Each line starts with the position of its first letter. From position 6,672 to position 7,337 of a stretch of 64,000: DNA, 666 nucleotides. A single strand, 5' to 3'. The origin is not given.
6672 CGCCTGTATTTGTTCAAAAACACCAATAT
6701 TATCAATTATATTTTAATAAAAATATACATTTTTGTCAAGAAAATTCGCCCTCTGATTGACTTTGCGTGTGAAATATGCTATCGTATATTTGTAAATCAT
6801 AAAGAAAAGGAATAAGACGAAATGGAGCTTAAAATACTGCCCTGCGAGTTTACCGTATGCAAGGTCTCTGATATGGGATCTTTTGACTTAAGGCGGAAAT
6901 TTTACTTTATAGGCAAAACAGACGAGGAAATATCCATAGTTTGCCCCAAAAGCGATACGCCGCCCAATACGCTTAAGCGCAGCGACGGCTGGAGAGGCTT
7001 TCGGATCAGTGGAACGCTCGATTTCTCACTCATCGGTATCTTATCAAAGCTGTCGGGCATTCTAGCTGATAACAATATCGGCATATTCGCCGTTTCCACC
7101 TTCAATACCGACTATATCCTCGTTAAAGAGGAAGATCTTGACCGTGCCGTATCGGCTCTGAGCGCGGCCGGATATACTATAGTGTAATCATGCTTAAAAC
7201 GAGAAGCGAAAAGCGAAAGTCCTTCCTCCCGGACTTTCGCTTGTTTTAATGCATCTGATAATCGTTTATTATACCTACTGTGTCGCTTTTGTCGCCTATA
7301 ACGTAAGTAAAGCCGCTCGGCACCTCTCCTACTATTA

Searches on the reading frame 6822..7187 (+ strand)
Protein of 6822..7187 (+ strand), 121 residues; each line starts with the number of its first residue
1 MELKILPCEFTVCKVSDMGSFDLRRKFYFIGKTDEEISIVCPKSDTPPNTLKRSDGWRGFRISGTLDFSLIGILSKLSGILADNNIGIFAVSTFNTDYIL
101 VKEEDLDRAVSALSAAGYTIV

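Call 3: search_protein_families(library=pfam, proteins=[window:6822-7187:+], max_evalue=0.01)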
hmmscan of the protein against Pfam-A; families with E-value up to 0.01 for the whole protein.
window:6822-7187:+ (121 aa): 3 families
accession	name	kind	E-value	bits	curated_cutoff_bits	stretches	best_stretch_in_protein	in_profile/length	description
PF13840.12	ACT_7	-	3.7e-22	78.4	27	1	54-114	3-64/65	ACT domain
PF21631.3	A9CJY8-like_N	-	2.9e-05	23.9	27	1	25-47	21-43/45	A9CJY8-like, N-terminal domain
PF22468.2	ACT_9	-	0.0003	20.9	27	1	70-115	11-59/61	ACT domain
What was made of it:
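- Checked: The divergent neighbour at 6822-7187(+) is an ACT_7 protein (call 3).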

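Call 4: search_protein_families(library=ncbifam, proteins=[window:6822-7187:+], max_evalue=0.01)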
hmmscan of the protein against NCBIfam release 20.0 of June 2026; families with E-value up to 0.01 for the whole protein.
window:6822-7187:+ (121 aa): 0 families

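Call 71: search_protein_families(library=padloc, proteins=[window:6822-7187:+], max_evalue=0.01)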
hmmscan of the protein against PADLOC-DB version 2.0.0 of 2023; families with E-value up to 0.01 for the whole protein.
window:6822-7187:+ (121 aa): 0 families
